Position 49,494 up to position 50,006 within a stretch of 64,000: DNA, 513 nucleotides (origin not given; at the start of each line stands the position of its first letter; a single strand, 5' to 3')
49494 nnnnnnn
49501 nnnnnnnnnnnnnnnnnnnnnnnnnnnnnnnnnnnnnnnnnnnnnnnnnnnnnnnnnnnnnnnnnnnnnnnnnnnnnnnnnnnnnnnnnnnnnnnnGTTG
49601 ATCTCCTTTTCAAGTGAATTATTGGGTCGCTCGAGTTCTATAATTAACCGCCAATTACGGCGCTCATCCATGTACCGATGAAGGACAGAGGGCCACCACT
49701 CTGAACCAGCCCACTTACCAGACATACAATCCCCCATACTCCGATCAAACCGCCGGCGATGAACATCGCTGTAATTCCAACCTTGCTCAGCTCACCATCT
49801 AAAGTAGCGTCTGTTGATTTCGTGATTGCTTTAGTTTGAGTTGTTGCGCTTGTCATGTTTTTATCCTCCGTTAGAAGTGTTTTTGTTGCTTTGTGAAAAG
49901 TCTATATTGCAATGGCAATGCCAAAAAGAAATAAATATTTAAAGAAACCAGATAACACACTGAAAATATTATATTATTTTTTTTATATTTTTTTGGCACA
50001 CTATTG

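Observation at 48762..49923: Sigma-54-driven operon of four tandem small paralogous membrane-protein genes with no recognisable family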

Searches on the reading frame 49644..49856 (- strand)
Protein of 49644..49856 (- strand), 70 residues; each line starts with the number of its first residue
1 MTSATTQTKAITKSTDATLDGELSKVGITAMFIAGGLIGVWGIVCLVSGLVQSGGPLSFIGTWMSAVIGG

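Call 3: search_protein_families(library=pfam, proteins=[window:49644-49856:-], max_evalue=10)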
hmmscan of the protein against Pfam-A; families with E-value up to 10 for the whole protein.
window:49644-49856:- (70 aa): 1 family
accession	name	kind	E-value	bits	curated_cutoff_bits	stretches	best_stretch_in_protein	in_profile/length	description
PF11239.13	DUF3040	-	4.8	7.9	24.7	1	31-64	44-77/84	Protein of unknown function (DUF3040)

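Call 4: search_protein_families(library=ncbifam, proteins=[window:49644-49856:-], max_evalue=10)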
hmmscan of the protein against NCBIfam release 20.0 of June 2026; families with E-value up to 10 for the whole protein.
window:49644-49856:- (70 aa): 0 families

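Call 6: find_homologous_proteins(query=A1, max_evalue=0.001)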
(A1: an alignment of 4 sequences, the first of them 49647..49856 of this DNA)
Query A1 (4 sequences) (70 aa, profile of the alignment): 85 proteins with E <= 0.001 among 928 candidates.
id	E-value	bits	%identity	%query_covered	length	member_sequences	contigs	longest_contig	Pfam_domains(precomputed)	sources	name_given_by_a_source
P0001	1.3e-32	129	52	96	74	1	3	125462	-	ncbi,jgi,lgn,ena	-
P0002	2.0e-31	126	47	99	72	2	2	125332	-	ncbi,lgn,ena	-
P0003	1.1e-29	120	51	90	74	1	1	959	-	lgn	-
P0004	8.1e-29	117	55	81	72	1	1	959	-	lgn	-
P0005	6.4e-28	114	42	79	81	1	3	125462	-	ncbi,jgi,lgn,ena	-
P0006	1.5e-27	113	100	100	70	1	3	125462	-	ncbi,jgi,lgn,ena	-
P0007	2.0e-27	113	52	91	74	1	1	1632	-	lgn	-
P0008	2.4e-25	106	46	99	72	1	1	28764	-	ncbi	-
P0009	3.1e-25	106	39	96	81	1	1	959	-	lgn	-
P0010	2.8e-24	103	47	97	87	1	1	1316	-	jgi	jgi:hypothetical protein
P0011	3.7e-24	102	74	100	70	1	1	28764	-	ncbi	-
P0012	4.3e-24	102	56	79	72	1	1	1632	-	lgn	-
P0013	3.0e-23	99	48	90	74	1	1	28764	-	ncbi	-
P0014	6.9e-23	98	41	99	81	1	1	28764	-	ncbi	-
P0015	3.6e-22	96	42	96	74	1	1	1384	-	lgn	-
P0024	2.0e-19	87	42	93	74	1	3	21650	-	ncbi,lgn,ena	-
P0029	2.5e-18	84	49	91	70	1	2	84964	-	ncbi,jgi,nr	ncbi:MAG: hypothetical protein BWK76_01715 [Desulfobulbaceae bacterium A2]|nr:MAG: hypothetical prot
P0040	4.3e-13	67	41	97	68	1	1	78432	-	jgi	-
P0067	2.2e-8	52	36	80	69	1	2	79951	-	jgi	jgi:hypothetical protein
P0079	5.1e-6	44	46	50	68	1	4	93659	-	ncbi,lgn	-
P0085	9.5e-4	37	33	96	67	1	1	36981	-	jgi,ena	-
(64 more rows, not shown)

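Call 8: find_encoding_contigs(protein=P0006, flank=10000, max_places=6)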
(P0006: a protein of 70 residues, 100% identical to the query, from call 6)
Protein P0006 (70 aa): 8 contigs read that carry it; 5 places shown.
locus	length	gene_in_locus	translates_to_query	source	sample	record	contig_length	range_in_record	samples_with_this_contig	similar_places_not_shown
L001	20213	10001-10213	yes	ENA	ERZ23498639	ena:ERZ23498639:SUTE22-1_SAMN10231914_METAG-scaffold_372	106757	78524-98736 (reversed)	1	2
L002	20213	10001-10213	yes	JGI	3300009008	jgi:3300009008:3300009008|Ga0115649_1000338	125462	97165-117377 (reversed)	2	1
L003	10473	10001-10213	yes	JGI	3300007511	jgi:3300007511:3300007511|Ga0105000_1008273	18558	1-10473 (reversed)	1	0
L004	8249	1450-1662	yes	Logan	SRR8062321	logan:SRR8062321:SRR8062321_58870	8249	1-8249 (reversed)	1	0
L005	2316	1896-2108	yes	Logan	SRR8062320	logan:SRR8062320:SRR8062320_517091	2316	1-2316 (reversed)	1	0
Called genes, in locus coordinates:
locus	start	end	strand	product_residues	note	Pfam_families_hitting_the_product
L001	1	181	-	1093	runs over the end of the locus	PF08448:PAS_4, PF13426:PAS_9, PF00989:PAS, PF13426:PAS_9, PF00989:PAS, PF08448:PAS_4, PF13426:PAS_9, PF08447:PAS_3, +9 more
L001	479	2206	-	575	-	PF11853:DUF3373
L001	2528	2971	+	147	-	PF01475:FUR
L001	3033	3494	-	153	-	PF01451:LMWPc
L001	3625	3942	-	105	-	-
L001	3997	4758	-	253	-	-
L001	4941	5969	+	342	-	PF04055:Radical_SAM, PF06463:Mob_synth_C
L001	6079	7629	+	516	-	PF00072:Response_reg, PF08448:PAS_4, PF00512:HisKA, PF02518:HATPase_c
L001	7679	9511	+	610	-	PF00072:Response_reg, PF08448:PAS_4, PF13426:PAS_9 (weak), PF00158:Sigma54_activat, PF14532:Sigma54_activ_2, PF07728:AAA_5 (weak), PF25601:AAA_lid_14, PF02954:HTH_8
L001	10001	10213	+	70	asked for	-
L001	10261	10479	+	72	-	-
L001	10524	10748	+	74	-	-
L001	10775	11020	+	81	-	-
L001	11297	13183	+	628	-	PF06480:FtsH_ext, PF00004:AAA, PF17862:AAA_lid_3, PF01434:Peptidase_M41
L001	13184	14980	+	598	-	PF00989:PAS (weak), PF08448:PAS_4 (weak), PF02518:HATPase_c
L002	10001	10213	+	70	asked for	-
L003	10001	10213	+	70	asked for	-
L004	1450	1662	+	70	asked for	-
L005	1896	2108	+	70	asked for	-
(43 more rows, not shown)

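Call 9: list_cluster_members(proteins=[P0006, P0001, P0002, P0005, P0011, P0029, P0024, P0040, P0079, P0085])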
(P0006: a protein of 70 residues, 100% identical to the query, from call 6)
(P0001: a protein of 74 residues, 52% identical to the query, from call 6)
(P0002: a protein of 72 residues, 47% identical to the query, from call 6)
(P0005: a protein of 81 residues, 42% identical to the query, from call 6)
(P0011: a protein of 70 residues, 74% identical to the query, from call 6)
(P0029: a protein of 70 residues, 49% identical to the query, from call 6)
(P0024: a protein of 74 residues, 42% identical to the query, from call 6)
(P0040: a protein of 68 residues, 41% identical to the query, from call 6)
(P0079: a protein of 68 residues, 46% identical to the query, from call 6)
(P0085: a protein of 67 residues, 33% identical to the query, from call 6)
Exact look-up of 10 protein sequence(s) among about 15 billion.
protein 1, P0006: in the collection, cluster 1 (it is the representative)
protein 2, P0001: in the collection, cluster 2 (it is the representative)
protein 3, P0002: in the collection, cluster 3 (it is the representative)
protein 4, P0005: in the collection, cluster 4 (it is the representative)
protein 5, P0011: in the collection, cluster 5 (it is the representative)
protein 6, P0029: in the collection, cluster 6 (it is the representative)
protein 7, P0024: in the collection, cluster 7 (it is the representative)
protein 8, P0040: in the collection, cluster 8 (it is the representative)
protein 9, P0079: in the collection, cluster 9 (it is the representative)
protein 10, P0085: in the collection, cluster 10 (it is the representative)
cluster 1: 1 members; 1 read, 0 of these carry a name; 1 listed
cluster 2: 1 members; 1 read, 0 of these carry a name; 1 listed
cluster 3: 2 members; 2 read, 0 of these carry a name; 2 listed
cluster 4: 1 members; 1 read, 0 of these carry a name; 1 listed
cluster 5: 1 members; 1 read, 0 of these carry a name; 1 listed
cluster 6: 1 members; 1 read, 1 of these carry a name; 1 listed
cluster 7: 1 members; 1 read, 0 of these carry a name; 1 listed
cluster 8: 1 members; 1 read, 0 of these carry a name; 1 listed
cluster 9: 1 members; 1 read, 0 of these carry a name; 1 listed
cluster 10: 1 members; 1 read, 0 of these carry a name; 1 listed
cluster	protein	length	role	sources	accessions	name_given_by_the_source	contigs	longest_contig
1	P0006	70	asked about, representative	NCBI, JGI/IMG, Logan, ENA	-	-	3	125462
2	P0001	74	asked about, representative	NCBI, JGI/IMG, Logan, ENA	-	-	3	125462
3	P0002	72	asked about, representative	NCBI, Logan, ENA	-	-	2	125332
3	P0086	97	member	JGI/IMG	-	-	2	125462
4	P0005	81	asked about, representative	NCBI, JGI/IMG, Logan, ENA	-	-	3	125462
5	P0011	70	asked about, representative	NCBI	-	-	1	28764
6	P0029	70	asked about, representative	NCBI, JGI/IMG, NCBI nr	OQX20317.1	MAG: hypothetical protein BWK76_01715 [Desulfobulbaceae bacterium A2]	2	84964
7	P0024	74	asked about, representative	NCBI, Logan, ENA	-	-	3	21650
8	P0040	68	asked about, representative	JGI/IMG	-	-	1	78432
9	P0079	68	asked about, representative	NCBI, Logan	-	-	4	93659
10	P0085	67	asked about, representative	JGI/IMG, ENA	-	-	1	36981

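Call 10: search_protein_representatives(alignment_id=A1)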
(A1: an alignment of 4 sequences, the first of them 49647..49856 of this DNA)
Query: 4 sequences, 74 profile positions. Proteins with E-value up to 0.001 (for the whole library): 266; up to 1e-10: 39; up to 1e-30: 0. The best 150 are listed.
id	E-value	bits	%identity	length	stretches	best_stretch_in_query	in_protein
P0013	9.4e-24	99.3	-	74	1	3-73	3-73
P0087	2.5e-18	81.9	-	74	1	2-71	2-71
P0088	6.4e-18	80.7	-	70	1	2-74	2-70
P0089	6.0e-17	77.5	-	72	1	1-73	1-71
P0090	3.4e-16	75.1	-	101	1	1-73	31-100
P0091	6.3e-16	74.3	-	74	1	1-73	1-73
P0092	1.4e-15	73.1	-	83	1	1-74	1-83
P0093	1.5e-14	69.9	-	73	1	1-73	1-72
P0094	1.5e-14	69.9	-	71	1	5-73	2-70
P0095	2.5e-14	69.1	-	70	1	1-73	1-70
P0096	3.0e-14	68.9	-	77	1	6-73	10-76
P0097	3.5e-14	68.7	-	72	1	10-73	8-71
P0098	6.9e-14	67.7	-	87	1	4-73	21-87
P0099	9.6e-14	67.3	-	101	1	5-73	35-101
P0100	1.1e-13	67.1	-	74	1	1-73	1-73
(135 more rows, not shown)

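Call 15: find_encoding_contigs(protein=P0029, flank=8000, max_places=2)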
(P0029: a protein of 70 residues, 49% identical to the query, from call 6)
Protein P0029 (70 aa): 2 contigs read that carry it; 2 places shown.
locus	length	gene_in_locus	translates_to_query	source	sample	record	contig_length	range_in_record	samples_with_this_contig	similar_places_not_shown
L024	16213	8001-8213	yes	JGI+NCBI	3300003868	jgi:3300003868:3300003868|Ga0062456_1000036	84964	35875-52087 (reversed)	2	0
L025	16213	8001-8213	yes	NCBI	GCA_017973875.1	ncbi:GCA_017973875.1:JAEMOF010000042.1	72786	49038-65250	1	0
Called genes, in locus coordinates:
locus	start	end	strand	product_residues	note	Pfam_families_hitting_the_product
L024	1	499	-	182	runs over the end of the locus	-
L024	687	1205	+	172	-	-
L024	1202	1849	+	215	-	PF00364:Biotin_lipoyl (faint)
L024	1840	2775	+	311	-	PF03099:BPL_LplA_LipB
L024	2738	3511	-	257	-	PF11967:RecO_N, PF02565:RecO_C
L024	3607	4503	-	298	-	PF13413:HTH_25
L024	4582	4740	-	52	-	PF10262:Rdx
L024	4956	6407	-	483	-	PF13191:AAA_16, PF13401:AAA_22, PF21327:GspA_C39-like (weak)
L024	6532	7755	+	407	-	PF28597:T2SSF_N, PF00482:T2SSF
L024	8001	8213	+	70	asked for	-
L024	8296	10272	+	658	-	PF00004:AAA, PF07728:AAA_5 (faint), PF17862:AAA_lid_3, PF01434:Peptidase_M41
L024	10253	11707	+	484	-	PF03264:Cytochrom_NNT (weak), PF14522:Cytochrome_C7 (faint)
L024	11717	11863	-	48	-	-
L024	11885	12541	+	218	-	PF00581:Rhodanese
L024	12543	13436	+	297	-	PF01476:LysM (weak)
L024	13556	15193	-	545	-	PF05157:MshEN (weak), PF00437:T2SSE, PF13191:AAA_16 (weak)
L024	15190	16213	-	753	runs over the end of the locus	PF21305:type_II_gspD_N0, PF03958:Secretin_N, PF00263:Secretin, PF00515:TPR_1 (faint), PF07719:TPR_2 (faint), PF13431:TPR_17 (weak), PF13432:TPR_16 (weak), PF13176:TPR_7 (weak), +1 more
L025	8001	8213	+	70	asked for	-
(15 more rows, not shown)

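Call 16: find_encoding_contigs(protein=P0085, flank=8000, max_places=2)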
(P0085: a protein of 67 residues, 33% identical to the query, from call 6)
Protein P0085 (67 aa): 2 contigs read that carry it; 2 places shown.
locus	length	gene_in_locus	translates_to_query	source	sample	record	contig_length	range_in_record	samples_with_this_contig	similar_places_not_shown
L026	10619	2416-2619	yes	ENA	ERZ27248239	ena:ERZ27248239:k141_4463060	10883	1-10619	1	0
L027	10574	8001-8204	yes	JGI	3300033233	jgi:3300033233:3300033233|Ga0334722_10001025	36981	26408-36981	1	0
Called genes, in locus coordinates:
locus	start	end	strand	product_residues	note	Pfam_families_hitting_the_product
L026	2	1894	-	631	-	?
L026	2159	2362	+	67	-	-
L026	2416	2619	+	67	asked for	-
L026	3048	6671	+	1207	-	PF08448:PAS_4, PF01590:GAF, PF13185:GAF_2, PF00989:PAS, PF08448:PAS_4, PF13426:PAS_9, PF00989:PAS, PF08448:PAS_4, +8 more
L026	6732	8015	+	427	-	PF00072:Response_reg, PF00512:HisKA (faint), PF02518:HATPase_c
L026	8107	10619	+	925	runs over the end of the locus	?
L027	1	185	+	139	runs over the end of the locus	PF00072:Response_reg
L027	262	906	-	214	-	PF03460:NIR_SIR_ferr, PF01077:NIR_SIR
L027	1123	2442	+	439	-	PF20108:DUF6498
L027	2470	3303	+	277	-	PF13509:S1_2, PF17783:WHD_CvfB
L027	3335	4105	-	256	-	-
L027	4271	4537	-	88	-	PF09905:VF530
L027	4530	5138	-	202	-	PF01612:DNA_pol_A_exo1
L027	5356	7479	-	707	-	PF09371:Tex_N, PF22706:Tex_central_region, PF16921:Tex_YqgF, PF14639:YqgF (weak), PF14635:HHH_7 (weak), PF12836:HHH_3, PF17674:HHH_9, PF00575:S1, +1 more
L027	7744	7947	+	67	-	-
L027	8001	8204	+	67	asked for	-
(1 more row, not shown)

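Call 17: find_encoding_contigs(protein=P0067, flank=8000, max_places=2)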
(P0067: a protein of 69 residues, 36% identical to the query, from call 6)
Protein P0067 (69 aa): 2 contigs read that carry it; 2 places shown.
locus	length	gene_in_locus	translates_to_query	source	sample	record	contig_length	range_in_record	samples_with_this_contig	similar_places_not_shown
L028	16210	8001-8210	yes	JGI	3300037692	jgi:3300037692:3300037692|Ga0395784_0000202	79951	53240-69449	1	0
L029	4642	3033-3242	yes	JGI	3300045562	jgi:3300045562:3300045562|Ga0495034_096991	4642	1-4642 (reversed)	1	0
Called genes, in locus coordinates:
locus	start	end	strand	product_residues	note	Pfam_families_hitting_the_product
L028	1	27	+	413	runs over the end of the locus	PF03916:NrfD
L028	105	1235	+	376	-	PF08448:PAS_4, PF13426:PAS_9 (weak), PF00512:HisKA, PF02518:HATPase_c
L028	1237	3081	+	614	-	-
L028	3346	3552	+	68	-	-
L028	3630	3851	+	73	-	-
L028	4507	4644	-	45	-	-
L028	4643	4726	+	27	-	-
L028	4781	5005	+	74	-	-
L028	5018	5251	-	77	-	-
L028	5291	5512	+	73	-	-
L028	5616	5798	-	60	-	-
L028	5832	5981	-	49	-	-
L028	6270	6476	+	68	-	-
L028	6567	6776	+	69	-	-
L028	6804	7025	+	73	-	-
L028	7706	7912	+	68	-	-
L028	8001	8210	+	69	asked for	-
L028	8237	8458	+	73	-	-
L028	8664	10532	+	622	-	PF00004:AAA, PF07728:AAA_5 (faint), PF17862:AAA_lid_3, PF01434:Peptidase_M41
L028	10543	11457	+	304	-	-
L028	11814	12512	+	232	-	PF02085:Cytochrom_CIII (faint), PF22113:Mtrc-MtrF_II-IV_dom (faint), PF14522:Cytochrome_C7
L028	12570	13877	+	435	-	PF03916:NrfD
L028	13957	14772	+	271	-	PF13237:Fer4_10 (weak), PF13247:Fer4_11, PF12838:Fer4_7 (weak), PF13187:Fer4_9 (weak), PF00037:Fer4 (weak), PF12797:Fer4_2 (weak), PF12837:Fer4_6 (weak)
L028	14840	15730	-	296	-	PF01259:SAICAR_synt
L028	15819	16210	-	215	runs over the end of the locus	PF00406:ADK, PF13207:AAA_17, PF05191:ADK_lid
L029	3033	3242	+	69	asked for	-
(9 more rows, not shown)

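Call 32: find_encoding_contigs(protein=P0011, flank=10000, max_places=2)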
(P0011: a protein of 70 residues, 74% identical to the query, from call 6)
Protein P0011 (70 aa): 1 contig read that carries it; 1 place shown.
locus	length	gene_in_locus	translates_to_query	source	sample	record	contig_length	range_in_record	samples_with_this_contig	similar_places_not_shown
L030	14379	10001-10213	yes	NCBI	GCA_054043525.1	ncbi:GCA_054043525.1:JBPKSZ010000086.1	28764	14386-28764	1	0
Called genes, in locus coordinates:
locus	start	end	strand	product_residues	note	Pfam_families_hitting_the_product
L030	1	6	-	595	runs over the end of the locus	PF11853:DUF3373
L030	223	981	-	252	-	PF01451:LMWPc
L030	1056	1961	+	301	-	PF12849:PBP_like_2, PF13531:SBP_bac_11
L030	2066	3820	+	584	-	PF00015:MCPsignal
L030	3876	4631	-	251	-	-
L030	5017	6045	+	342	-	PF04055:Radical_SAM, PF06463:Mob_synth_C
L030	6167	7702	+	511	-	PF00072:Response_reg, PF08448:PAS_4 (weak), PF00512:HisKA, PF02518:HATPase_c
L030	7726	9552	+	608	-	PF00072:Response_reg, PF00989:PAS (weak), PF08448:PAS_4, PF13426:PAS_9, PF00158:Sigma54_activat, PF14532:Sigma54_activ_2, PF25601:AAA_lid_14, PF02954:HTH_8, +1 more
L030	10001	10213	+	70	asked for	-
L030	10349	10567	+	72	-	-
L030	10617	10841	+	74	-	-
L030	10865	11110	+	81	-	-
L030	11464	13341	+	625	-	PF00004:AAA, PF17862:AAA_lid_3, PF01434:Peptidase_M41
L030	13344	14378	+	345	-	?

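Call 33: find_encoding_contigs(protein=P0040, flank=8000, max_places=2)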
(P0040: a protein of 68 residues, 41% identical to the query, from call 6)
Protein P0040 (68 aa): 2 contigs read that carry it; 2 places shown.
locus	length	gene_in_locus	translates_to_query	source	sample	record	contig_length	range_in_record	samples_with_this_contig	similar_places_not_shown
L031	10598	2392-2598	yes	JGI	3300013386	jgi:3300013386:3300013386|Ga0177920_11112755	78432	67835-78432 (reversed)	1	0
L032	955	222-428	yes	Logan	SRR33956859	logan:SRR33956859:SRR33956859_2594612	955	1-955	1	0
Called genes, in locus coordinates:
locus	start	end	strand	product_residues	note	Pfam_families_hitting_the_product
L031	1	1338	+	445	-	?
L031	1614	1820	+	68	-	-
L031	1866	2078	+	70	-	-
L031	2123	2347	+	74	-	-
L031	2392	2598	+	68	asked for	-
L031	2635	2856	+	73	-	-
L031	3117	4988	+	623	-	PF00004:AAA, PF07728:AAA_5 (faint), PF17862:AAA_lid_3, PF01434:Peptidase_M41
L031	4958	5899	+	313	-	-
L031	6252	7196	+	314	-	PF02085:Cytochrom_CIII (faint), PF14537:Cytochrom_c3_2 (faint), PF14522:Cytochrome_C7, PF09699:Paired_CXXCH_1 (faint), PF14522:Cytochrome_C7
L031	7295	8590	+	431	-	PF03916:NrfD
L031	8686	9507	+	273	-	PF12838:Fer4_7 (weak), PF13237:Fer4_10 (weak), PF13247:Fer4_11, PF12838:Fer4_7 (weak), PF13187:Fer4_9 (weak), PF00037:Fer4 (weak), PF12797:Fer4_2 (weak), PF12837:Fer4_6 (weak), +1 more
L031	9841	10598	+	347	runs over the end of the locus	-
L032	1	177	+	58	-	?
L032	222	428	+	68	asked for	-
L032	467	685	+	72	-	-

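Call 46: search_protein_families(library=phrogs, proteins=[window:49644-49856:-], max_evalue=1)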
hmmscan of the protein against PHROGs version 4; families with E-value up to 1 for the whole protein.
window:49644-49856:- (70 aa): 0 families

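Call 47: search_protein_families(library=padloc, proteins=[window:49644-49856:-], max_evalue=1)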
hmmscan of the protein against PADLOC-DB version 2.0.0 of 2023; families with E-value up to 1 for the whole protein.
window:49644-49856:- (70 aa): 0 families

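Call 63: search_protein_families(library=pfam, proteins=[L031:4958-5899:+, L028:10543-11457:+, L031:6252-7196:+, L024:10253-11707:+], max_evalue=1)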
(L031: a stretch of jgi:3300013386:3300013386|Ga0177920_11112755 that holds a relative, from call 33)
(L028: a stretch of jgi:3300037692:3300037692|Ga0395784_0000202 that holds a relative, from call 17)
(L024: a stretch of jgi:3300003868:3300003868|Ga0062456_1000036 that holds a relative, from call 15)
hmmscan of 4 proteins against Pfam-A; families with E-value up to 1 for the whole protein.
L031:4958-5899:+ (313 aa): 3 families
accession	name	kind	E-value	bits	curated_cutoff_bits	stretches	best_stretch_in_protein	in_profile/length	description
PF23653.1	DUF7149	-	0.0028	17.6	27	1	223-267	17-61/239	Domain of unknown function (DUF7149)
PF17192.9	MukF_M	-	0.014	15.7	25.2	1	36-146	36-139/161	MukF middle domain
PF00512.31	HisKA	-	0.63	10.6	26.9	1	270-309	18-53/66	His Kinase A (phospho-acceptor) domain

L028:10543-11457:+ (304 aa): 2 families
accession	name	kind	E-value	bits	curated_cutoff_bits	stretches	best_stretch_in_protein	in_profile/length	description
PF00512.31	HisKA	-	0.13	12.7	26.9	1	258-295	18-51/66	His Kinase A (phospho-acceptor) domain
PF11544.13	Spc42p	-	0.16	12.3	25.6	1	128-160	9-40/75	Spindle pole body component Spc42p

L031:6252-7196:+ (314 aa): 6 families
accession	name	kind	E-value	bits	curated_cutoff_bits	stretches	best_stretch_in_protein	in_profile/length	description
PF14522.11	Cytochrome_C7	-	3.2e-42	142.6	24.8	3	50-117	2-67/67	Cytochrome c7 and related cytochrome c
PF02085.21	Cytochrom_CIII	-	8.5e-11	42.5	22.9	2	211-290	18-101/101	Class III cytochrome C family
PF09699.15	Paired_CXXCH_1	-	1.7e-06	28.1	20.6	1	58-103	4-39/41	Doubled CXXCH motif (Paired_CXXCH_1)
PF14537.11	Cytochrom_c3_2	-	1.9e-06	28.7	25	3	175-234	6-65/79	Cytochrome c3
PF03264.19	Cytochrom_NNT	-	0.0063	16.7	24.1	2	189-236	123-167/174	NapC/NirT cytochrome c family, N-terminal region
PF21817.3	CapR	-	0.17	12.6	24.2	0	222-240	28-46/67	CapR homology domain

L024:10253-11707:+ (484 aa): 7 families
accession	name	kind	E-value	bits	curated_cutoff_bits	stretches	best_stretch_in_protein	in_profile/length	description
PF03264.19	Cytochrom_NNT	-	2.1e-09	37.8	24.1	1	118-209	4-100/174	NapC/NirT cytochrome c family, N-terminal region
PF14522.11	Cytochrome_C7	-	1.4e-05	25.3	24.8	1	444-481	31-66/67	Cytochrome c7 and related cytochrome c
PF09699.15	Paired_CXXCH_1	-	0.0004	20.5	20.6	1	448-483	1-38/41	Doubled CXXCH motif (Paired_CXXCH_1)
PF22113.1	Mtrc-MtrF_II-IV_dom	-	0.00055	19.9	30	2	167-235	74-168/176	Outer membrane cytochrome MtrC/MtrF-like, domains II/IV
PF14537.11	Cytochrom_c3_2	-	0.0006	20.7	25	1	452-483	4-35/79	Cytochrome c3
PF02085.21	Cytochrom_CIII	-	0.41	11.5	22.9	0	444-483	24-55/101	Class III cytochrome C family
PF05495.17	zf-CHY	-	0.65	10.9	31.3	1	453-482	17-50/68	CHY zinc finger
